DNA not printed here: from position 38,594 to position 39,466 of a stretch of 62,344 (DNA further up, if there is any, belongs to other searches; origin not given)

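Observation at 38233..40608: Compact four-gene cluster of mutually related, uncharacterised winged-helix proteins inserted between housekeeping genes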

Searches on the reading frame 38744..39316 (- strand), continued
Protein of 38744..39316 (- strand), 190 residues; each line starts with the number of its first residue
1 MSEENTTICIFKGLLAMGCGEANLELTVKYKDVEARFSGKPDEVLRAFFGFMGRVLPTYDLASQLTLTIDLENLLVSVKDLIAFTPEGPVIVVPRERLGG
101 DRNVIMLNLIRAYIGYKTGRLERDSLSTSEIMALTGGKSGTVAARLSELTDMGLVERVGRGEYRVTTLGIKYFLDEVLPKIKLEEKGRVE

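Call 41: find_encoding_contigs(protein=P0304, flank=6000, max_places=2)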
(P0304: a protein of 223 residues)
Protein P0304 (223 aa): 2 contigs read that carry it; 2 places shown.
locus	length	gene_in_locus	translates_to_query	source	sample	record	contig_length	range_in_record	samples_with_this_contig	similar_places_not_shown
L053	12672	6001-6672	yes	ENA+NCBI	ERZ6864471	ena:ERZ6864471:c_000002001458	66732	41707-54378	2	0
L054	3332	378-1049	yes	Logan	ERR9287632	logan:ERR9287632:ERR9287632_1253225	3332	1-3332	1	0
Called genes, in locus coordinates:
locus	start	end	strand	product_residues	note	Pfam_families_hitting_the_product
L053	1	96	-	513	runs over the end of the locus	PF01163:RIO1 (weak), PF01636:APH (faint)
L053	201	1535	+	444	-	PF19289:PmbA_TldD_3rd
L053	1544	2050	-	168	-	PF04008:Adenosine_kin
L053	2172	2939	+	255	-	PF00106:adh_short, PF08659:KR, PF13561:adh_short_C2, PF23441:SDR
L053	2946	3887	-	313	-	PF00089:Trypsin, PF13365:Trypsin_2, PF00595:PDZ, PF13180:PDZ_2, PF17820:PDZ_6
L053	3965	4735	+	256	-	PF14512:TM1586_NiRdase (faint), PF00881:Nitroreductase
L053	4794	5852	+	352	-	PF00348:polyprenyl_synt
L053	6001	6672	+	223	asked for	PF01047:MarR (faint), PF13412:HTH_24 (faint)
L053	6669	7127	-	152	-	-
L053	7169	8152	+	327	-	-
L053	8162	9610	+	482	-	PF01935:DUF87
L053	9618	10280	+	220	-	PF22175:Ogg-HhH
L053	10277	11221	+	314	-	PF17125:Methyltr_RsmF_N, PF22458:RsmF-B_ferredox (faint), PF01189:Methyltr_RsmB-F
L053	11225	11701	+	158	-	-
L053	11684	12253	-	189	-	PF00861:Ribosomal_L18p (weak), PF17144:Ribosomal_L5e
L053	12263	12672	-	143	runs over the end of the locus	PF01280:Ribosomal_L19e, PF25476:Ribosomal_L19e_C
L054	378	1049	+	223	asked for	PF01047:MarR (faint), PF13412:HTH_24 (faint)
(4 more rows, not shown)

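Call 42: find_encoding_contigs(protein=P0292, flank=5000, max_places=2)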
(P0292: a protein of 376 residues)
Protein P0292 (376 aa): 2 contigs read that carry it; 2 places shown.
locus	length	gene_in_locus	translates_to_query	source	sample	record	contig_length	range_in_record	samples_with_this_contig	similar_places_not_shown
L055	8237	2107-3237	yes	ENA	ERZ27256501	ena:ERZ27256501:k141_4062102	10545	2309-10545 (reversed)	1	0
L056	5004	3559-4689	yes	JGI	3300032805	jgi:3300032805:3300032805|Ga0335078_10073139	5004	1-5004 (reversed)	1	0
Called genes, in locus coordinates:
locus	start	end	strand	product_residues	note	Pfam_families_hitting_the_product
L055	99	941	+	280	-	PF00561:Abhydrolase_1, PF12697:Abhydrolase_6, PF12146:Hydrolase_4, PF00561:Abhydrolase_1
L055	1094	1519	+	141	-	-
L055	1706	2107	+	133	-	-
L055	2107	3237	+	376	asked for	-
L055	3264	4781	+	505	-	PF04851:ResIII, PF16203:ERCC3_RAD25_C, PF00271:Helicase_C (weak)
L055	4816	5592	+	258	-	-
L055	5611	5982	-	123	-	-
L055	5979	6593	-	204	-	-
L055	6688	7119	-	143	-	-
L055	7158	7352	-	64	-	-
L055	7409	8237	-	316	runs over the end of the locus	-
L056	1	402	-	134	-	?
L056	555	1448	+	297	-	PF13404:HTH_AsnC-type (faint), PF13412:HTH_24 (weak)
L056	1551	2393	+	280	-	PF00561:Abhydrolase_1, PF12697:Abhydrolase_6, PF12146:Hydrolase_4, PF00561:Abhydrolase_1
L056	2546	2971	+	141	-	-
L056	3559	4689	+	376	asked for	-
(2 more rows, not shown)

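Call 43: search_protein_families(library=pfam, proteins=[L053:6669-7127:-, L053:7169-8152:+, L053:8162-9610:+, L055:1094-1519:+, L055:1706-2107:+, L055:4816-5592:+, L055:5979-6593:-, P0325], max_evalue=0.1)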
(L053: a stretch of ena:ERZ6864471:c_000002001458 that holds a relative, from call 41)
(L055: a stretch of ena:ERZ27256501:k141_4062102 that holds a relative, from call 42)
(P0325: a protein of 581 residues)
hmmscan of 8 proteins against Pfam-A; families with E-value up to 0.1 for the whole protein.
L053:6669-7127:- (152 aa): 2 families
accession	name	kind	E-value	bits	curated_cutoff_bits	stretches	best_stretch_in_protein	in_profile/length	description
PF20711.2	DUF6825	-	0.0025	18.7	27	1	28-52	16-40/105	Family of unknown function (DUF6825)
PF08028.16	Acyl-CoA_dh_2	-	0.0096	16.6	22.7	1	8-70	32-101/134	Acyl-CoA dehydrogenase, C-terminal domain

L053:7169-8152:+ (327 aa): 2 families
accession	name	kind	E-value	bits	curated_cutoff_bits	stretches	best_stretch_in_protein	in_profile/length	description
PF05669.17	Med31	-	0.0035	17.7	25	1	4-56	36-87/95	SOH1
PF14868.11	DUF4487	-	0.012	14.7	25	1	80-198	423-541/583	Domain of unknown function (DUF4487)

L053:8162-9610:+ (482 aa): 9 families
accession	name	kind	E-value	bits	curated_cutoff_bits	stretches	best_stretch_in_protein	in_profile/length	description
PF01935.23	DUF87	-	3.8e-16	60.3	23.2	1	167-344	34-219/220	Helicase HerA, central domain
PF20720.3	nSTAND3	-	0.014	15.5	27.2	1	157-190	18-51/155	Novel STAND NTPase 3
PF16575.11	CLP1_P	-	0.021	15.1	26.6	1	163-192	1-30/188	mRNA cleavage and polyadenylation factor CLP1 P-loop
PF01583.26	APS_kinase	-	0.057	13.9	21.1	0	160-191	6-37/152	Adenylylsulphate kinase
PF10412.15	TrwB_AAD_bind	-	0.058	12.7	20.5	0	155-198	14-57/387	Type IV secretion-system coupling protein DNA-binding domain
PF05872.18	HerA_C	-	0.064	12.3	22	0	153-201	18-66/502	Helicase HerA-like C-terminal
PF13401.12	AAA_22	-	0.082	13.7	27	0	157-194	6-33/130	AAA domain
PF00005.33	ABC_tran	-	0.095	13.7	25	0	155-191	10-46/137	ABC transporter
PF08433.16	KTI12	-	0.098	12.6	22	0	158-191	3-36/271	Chromatin associated protein KTI12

L055:1094-1519:+ (141 aa): 0 families

L055:1706-2107:+ (133 aa): 0 families

L055:4816-5592:+ (258 aa): 0 families

L055:5979-6593:- (204 aa): 1 family
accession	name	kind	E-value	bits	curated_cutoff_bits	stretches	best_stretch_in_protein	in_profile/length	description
PF13601.12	HTH_34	-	0.044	14.4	27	1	120-184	8-71/80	Winged helix DNA-binding domain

P0325 (581 aa): 94 families (the best 25 are shown)
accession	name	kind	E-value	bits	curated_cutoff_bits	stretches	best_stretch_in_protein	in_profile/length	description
PF08279.18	HTH_11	-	2.7e-54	181.3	25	8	456-507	2-54/55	HTH domain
PF13412.12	HTH_24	-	6e-52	173.4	21.9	7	527-565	7-45/48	Winged helix-turn-helix DNA-binding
PF12802.13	MarR_2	-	1.2e-42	144.3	27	5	529-571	11-54/61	MarR family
PF25213.1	HVO_A0261_N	-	1.7e-41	140.4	35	4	34-79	15-59/86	HVO_A0261 N-terminal domain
PF02082.26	Rrf2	-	2.1e-37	128.7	30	6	462-509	17-64/132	Iron-dependent Transcriptional regulator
PF24034.1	DUF7343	-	3e-36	123.5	27.6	7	528-570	8-51/62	Domain of unknown function (DUF7343)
PF08280.17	HTH_Mga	-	6.2e-35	119.4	23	5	454-493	5-44/59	M protein trans-acting positive regulator (MGA) HTH domain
PF01978.25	TrmB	-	5.3e-34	116.3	25.6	6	530-579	16-64/68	Sugar-specific transcriptional regulator TrmB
PF01047.28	MarR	-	1.3e-33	115.1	24.6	5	527-569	7-49/59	MarR family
PF13545.12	HTH_Crp_2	-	3.5e-26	91.4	27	4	45-78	23-56/70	Crp-like helix-turn-helix domain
PF17782.7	DprA_WH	-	3.5e-26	91.4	22.9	3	526-572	15-60/61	DprA winged helix domain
PF13404.12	HTH_AsnC-type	-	2.9e-25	88.3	27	2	460-486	9-35/42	AsnC-type helix-turn-helix domain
PF09339.16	HTH_IclR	-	1.5e-24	85.9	22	3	528-570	8-51/52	IclR helix-turn-helix domain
PF01022.26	HTH_5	-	1.1e-23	83.3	22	3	527-565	6-43/47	Bacterial regulatory protein, arsR family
PF00392.27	GntR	-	1.4e-23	82.7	27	4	538-572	24-59/64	Bacterial regulatory proteins, gntR family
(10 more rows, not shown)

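Call 44: search_protein_families(library=padloc, proteins=[window:38744-39268:-, L053:7169-8152:+, L053:8162-9610:+, P0292, L055:3264-4781:+], max_evalue=0.1)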
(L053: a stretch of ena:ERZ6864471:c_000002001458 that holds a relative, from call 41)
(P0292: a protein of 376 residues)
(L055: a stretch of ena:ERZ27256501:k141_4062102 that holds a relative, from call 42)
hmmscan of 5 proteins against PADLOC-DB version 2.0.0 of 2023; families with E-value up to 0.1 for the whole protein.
window:38744-39268:- (174 aa): 18 families
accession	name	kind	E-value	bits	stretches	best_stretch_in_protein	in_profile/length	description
PDLC01879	CARF3--CARF_TM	-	1.3e-05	23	1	97-155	164-215/222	-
PDLC01438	Csa3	-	0.00032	18.8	1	94-169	157-221/305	"CAS-I,CAS-II,CAS-III,CAS-IV,CAS-V,CAS-VI; associated_signaling"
PDLC04371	PDC-M05A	-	0.00047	17.9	1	108-143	46-81/211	-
PDLC01044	Csa3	-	0.00071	17.5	1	105-154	145-191/194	Type I-A associated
PDLC02244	AbiEi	-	0.00091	16.6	1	122-159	28-65/292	AbiEi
PDLC02267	AbiEi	-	0.0019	15.6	1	106-152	17-63/252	AbiEi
PDLC04368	PDC-M05A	-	0.0026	15.6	1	108-146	28-66/201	-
PDLC01850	CARF3--CARF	-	0.0027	15.6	1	106-153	156-204/209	-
PDLC02235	AbiEi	-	0.0042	14.7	1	104-151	17-64/240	AbiEi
PDLC01720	Csa3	-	0.007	14.9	1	107-172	40-113/118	Csa3_1_CAS-I-II-III-IV-V-VI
PDLC01857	CARF3--CARF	-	0.0088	13.7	1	112-152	146-188/201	-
PDLC01434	CasR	-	0.01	13.7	1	113-154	145-187/191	"CAS-I,CAS-II,CAS-III,CAS-IV,CAS-V,CAS-VI; associated_signaling"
PDLC01858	CARF3--CARF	-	0.012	13.5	1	105-150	153-197/204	-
PDLC02226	AbiEi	-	0.016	13.1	1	97-148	6-56/202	AbiEi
PDLC02283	AbiEi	-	0.026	12.3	1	122-150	27-55/201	AbiEi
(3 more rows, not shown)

L053:7169-8152:+ (327 aa): 0 families

L053:8162-9610:+ (482 aa): 15 families
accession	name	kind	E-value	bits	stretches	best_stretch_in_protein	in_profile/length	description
PDLC04140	mad8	-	7e-21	73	1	135-473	2-311/314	mads_8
PDLC04105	HerA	-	2.1e-14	51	2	321-471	381-545/576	-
PDLC02185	HerA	-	7.6e-12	42.7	2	322-464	409-564/585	-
PDLC04100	HerA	-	7.8e-12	42.6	2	316-464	397-558/580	-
PDLC04106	HerA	-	9.3e-09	32.3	2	369-474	537-641/667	-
PDLC04103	HerA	-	1.8e-08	31.2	2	309-464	388-559/579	-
PDLC04097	HerA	-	8.1e-07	26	1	374-464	506-595/618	-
PDLC04104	HerA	-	4.7e-06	23.6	1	352-476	216-351/379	-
PDLC04102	HerA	-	9.7e-06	22.2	2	160-198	179-224/654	-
PDLC02188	HerA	-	1.3e-05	22.3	1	374-465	456-546/578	-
PDLC04098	HerA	-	0.0089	12.6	0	379-463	565-648/686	-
PDLC00290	PtuA1|PtuA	-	0.011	13.1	1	152-184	19-51/414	AAA ATPase domain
PDLC04099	HerA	-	0.023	12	1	154-199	167-213/214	-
PDLC03878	NsnB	-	0.026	12.3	1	157-208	22-73/345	-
PDLC04101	HerA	-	0.029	11.1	1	149-200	161-213/400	-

P0292 (376 aa): 1 family
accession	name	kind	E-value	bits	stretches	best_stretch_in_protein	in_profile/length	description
PDLC01860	CARF3--CARF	-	0.024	12.7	0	301-348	154-201/210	-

L055:3264-4781:+ (505 aa): 4 families
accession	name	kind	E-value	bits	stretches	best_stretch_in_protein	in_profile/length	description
PDLC02707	PbeA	-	6e-22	76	2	197-269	245-323/672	PbeA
PDLC02704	PbeA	-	2.1e-17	60.9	2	192-268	242-328/682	PbeA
PDLC02706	PbeA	-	1.3e-10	38.5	2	200-266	265-337/722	PbeA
PDLC02703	PbeA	-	1.5e-07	28.4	1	208-286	250-333/626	PbeA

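Call 47: list_cluster_members(proteins=[P0267, P0275, P0296, P0312, P0314, P0323, P0340, P0346, P0366, P0374])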
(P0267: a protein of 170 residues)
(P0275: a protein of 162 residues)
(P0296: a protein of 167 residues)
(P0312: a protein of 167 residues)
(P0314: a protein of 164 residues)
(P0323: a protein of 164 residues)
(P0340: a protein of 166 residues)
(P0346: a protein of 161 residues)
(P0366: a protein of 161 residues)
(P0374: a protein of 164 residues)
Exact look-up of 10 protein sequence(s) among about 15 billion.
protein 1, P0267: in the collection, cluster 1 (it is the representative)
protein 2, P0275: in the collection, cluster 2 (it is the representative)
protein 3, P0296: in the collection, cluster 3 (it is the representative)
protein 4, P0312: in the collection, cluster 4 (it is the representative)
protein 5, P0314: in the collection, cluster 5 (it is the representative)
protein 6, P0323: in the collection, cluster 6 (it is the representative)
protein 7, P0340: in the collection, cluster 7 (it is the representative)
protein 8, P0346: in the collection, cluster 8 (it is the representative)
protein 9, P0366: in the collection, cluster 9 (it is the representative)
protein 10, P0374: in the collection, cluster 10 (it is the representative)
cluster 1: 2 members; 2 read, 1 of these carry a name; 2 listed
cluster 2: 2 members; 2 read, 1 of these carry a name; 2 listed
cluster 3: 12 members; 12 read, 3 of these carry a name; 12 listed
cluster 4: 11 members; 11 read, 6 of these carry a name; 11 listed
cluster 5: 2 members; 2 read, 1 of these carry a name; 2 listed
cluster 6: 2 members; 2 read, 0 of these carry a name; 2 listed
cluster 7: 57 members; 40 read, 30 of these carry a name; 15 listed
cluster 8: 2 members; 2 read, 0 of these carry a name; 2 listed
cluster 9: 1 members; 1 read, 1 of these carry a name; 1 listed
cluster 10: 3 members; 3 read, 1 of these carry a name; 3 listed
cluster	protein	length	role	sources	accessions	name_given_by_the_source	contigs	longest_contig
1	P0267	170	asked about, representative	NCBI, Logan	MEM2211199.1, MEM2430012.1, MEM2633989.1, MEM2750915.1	MAG: winged helix-turn-helix transcriptional regulator [Nitrososphaerales archaeon]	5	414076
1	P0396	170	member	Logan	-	-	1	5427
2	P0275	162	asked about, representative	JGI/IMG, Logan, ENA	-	-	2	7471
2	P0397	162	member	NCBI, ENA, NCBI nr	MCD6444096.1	hypothetical protein J7L70_03720 [Candidatus Bathyarchaeota archaeon] | hypothetical protein [Candidatus Bathyarchaeota archaeon]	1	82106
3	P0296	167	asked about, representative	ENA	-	-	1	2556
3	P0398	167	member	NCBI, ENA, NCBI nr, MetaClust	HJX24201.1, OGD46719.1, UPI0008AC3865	MAG TPA: hypothetical protein VJ574_07365 [Candidatus Bathyarchaeia archaeon] | MAG: hypothetical protein A3K70_04285 [Candidatus Bathyarchaeota archaeon RBG_16_48_13] | status=active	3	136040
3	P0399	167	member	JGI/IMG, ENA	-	hypothetical protein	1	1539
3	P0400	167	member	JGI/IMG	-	hypothetical protein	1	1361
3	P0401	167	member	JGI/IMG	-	-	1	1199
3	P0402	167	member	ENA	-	-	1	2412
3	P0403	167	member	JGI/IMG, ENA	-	-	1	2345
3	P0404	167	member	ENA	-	-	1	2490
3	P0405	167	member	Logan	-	-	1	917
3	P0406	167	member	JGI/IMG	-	-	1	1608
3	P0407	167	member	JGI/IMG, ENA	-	-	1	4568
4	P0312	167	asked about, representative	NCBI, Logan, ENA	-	-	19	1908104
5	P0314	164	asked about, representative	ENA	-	-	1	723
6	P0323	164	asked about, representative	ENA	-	-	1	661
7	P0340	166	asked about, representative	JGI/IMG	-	DNA-binding transcriptional ArsR family regulator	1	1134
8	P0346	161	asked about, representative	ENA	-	-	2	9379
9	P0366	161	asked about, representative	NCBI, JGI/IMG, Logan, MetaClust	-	DNA-binding transcriptional ArsR family regulator | \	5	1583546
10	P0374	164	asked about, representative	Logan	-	-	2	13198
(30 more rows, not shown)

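Call 48: find_encoding_contigs(protein=P0312, flank=6000, max_places=2)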
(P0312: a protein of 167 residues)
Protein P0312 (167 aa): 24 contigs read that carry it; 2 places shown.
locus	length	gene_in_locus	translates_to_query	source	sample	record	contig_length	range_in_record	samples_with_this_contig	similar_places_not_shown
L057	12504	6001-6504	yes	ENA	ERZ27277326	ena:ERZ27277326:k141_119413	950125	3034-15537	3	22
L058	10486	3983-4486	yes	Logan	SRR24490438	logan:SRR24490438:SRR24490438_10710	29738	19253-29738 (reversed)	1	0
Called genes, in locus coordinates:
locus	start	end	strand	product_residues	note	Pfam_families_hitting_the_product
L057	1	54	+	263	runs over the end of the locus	PF03437:BtpA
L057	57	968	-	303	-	PF00294:PfkB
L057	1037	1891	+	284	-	PF01925:TauE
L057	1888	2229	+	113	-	PF07843:DUF1634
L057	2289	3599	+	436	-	PF18195:GatD_N, PF00710:Asparaginase, PF17763:Asparaginase_C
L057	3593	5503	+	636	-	PF02934:GatB_N, PF02938:GAD (weak), PF02637:GatB_Yqey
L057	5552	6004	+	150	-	-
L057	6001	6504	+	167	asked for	-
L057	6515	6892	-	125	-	-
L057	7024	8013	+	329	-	-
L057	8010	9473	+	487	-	PF01935:DUF87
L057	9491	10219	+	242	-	PF01381:HTH_3, PF12844:HTH_19 (faint), PF13560:HTH_31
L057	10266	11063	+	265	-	PF01940:DUF92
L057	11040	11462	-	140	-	PF01325:Fe_dep_repress, PF09339:HTH_IclR (weak), PF24034:DUF7343 (weak), PF12802:MarR_2 (weak), PF13412:HTH_24, PF01047:MarR (weak), PF13545:HTH_Crp_2 (weak), PF02742:Fe_dep_repr_C, +1 more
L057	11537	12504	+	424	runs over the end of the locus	PF01566:Nramp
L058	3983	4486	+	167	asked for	-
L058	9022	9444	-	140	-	PF01325:Fe_dep_repress, PF09339:HTH_IclR (weak), PF24034:DUF7343 (weak), PF12802:MarR_2 (weak), PF13412:HTH_24, PF01047:MarR (weak), PF13545:HTH_Crp_2 (weak), PF02742:Fe_dep_repr_C, +1 more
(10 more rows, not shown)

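Call 49: find_encoding_contigs(protein=P0366, flank=6000, max_places=2)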
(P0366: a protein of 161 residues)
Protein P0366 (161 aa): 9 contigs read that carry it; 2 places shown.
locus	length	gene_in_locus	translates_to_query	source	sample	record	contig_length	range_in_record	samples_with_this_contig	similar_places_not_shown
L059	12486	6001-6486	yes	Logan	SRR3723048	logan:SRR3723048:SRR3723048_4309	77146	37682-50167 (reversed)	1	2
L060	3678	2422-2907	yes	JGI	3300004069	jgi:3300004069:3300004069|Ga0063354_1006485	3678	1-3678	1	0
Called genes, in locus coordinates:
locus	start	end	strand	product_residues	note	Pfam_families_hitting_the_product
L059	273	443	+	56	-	PF04758:Ribosomal_S30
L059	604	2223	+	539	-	PF23613:ELP3_N, PF04055:Radical_SAM, PF16199:Radical_SAM_C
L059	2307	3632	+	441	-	PF18195:GatD_N, PF00710:Asparaginase, PF17763:Asparaginase_C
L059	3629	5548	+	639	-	PF02934:GatB_N, PF02938:GAD, PF02637:GatB_Yqey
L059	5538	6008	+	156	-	PF03965:Penicillinase_R (faint)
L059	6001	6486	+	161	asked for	-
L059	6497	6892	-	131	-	-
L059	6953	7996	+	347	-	PF09376:NurA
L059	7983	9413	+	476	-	PF01935:DUF87, PF05872:HerA_C (faint)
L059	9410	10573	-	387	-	-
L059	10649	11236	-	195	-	PF01066:CDP-OH_P_transf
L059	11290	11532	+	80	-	-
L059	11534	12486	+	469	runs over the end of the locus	PF00587:tRNA-synt_2b, PF03129:HGTP_anticodon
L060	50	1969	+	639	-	PF02934:GatB_N, PF02938:GAD, PF02637:GatB_Yqey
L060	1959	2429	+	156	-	PF03965:Penicillinase_R (faint)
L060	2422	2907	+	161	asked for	-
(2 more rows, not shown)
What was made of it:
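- In L059 the X start overlaps the gatE stop (call 49).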

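Call 50: find_encoding_contigs(protein=P0267, flank=6000, max_places=2)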
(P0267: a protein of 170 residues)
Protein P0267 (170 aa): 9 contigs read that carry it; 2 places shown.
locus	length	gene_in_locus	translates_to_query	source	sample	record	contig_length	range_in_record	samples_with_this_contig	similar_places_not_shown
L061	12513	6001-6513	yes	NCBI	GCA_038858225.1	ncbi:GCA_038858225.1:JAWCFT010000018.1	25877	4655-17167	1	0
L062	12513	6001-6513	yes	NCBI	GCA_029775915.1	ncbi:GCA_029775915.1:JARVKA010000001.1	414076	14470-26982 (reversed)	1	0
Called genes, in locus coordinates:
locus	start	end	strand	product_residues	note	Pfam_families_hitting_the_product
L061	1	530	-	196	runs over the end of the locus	PF02775:TPP_enzyme_C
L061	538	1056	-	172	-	PF02776:TPP_enzyme_N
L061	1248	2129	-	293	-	-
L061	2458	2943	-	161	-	PF01472:PUA, PF26292:PUA_elF2D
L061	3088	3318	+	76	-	PF01423:LSM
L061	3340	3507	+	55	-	PF01907:Ribosomal_L37e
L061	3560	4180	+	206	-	-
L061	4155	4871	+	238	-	PF06026:Rib_5-P_isom_A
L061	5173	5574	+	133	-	PF05168:HEPN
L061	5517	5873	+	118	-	PF22600:MTPAP-like_central (weak), PF01909:NTP_transf_2, PF18765:Polbeta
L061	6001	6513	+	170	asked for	PF13412:HTH_24 (weak)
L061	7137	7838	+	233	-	PF05116:S6PP (faint), PF08282:Hydrolase_3, PF00702:Hydrolase (weak)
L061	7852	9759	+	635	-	PF03485:Arg_tRNA_synt_N, PF00750:tRNA-synt_1d, PF05746:DALR_1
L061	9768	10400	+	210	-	PF00702:Hydrolase, PF06888:Put_Phosphatase (faint), PF08282:Hydrolase_3 (faint), PF12710:HAD, PF13419:HAD_2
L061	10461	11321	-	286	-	PF00892:EamA, PF03151:TPT (weak), PF00892:EamA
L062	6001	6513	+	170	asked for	PF13412:HTH_24 (weak)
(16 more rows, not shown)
